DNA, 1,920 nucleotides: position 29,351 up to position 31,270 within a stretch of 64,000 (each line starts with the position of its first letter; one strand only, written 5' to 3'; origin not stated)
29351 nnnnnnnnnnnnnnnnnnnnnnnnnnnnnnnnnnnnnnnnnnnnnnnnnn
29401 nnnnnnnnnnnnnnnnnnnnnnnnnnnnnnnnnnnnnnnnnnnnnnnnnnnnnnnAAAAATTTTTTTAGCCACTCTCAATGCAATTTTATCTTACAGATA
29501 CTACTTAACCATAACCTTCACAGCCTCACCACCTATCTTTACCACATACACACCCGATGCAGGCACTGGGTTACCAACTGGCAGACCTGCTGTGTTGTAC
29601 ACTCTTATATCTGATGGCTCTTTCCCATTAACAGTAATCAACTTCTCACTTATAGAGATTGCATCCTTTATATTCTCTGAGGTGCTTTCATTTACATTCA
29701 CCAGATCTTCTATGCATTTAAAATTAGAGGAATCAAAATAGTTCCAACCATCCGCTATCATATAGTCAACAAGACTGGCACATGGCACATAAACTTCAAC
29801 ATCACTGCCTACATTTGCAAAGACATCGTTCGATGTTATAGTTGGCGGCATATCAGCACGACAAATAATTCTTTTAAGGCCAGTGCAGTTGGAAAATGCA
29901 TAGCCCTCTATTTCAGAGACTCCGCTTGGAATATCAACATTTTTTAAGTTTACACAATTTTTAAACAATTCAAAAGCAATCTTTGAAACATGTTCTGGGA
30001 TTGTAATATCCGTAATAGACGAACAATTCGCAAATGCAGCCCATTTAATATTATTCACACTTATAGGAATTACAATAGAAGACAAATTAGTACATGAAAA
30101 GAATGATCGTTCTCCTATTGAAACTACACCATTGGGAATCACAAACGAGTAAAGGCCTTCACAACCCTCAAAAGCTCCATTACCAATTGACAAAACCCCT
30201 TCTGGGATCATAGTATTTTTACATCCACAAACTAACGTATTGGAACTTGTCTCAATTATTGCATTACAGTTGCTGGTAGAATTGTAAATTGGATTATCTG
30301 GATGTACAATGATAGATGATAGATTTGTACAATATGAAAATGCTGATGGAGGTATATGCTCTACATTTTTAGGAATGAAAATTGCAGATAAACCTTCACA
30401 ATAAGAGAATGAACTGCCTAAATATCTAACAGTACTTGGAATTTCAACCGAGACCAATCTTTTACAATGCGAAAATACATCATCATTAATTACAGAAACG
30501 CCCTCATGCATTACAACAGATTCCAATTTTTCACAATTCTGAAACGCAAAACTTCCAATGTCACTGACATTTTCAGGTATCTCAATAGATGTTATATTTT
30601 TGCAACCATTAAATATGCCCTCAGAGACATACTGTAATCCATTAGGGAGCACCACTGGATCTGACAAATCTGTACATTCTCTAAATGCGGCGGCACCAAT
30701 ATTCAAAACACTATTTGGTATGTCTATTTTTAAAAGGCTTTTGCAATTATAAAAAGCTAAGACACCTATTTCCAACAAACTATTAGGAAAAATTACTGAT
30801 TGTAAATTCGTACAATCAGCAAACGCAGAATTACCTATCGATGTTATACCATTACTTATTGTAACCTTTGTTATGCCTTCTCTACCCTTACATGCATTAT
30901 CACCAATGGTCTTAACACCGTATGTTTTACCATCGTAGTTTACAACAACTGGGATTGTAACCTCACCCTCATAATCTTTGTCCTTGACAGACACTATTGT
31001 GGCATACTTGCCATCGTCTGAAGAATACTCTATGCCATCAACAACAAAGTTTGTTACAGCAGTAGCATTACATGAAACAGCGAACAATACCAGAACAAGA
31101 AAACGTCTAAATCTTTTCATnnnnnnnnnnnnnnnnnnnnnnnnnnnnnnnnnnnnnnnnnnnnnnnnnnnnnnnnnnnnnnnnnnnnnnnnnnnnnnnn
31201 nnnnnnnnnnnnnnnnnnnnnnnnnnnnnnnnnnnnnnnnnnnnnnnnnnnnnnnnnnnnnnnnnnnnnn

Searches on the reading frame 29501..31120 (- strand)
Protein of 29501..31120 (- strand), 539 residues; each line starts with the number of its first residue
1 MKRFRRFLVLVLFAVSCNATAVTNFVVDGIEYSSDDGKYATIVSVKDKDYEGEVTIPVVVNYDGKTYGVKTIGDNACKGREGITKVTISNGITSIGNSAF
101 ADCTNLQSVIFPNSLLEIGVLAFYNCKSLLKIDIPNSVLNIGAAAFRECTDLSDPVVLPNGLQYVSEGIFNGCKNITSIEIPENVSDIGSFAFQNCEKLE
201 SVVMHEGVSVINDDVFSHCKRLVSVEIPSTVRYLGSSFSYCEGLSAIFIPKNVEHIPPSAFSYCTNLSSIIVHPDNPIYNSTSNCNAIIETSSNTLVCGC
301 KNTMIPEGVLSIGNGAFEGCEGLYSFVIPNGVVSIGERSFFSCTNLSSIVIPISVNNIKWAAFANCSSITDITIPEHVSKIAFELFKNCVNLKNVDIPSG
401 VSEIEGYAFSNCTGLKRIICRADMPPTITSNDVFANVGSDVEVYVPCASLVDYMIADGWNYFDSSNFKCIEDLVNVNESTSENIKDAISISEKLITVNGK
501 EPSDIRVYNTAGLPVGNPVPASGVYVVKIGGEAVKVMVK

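Call 87: search_protein_families(library=pfam, proteins=[window:29501-31120:-], max_evalue=0.01)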
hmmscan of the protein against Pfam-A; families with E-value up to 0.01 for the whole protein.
window:29501-31120:- (539 aa): 5 families
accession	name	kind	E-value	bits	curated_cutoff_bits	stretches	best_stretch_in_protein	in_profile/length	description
PF13306.12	LRR_5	-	1.6e-110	364.6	27.7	4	70-200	1-127/127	BspA type Leucine rich repeat region (6 copies)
PF13855.12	LRR_8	-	4e-10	39.7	27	0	89-129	10-51/61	Leucine rich repeat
PF12799.13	LRR_4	-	0.0003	21.4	27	0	88-109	8-28/44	Leucine Rich repeats (2 copies)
PF23952.1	LRR_EndoS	-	0.00057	20.5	27.9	0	79-140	37-95/116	Endo-beta-N-acetylglucosaminidase EndoS LRR domain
PF23626.1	CCD_aECM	-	0.0044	17.4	27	0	173-197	5-29/54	aECM cysteine-cradle domain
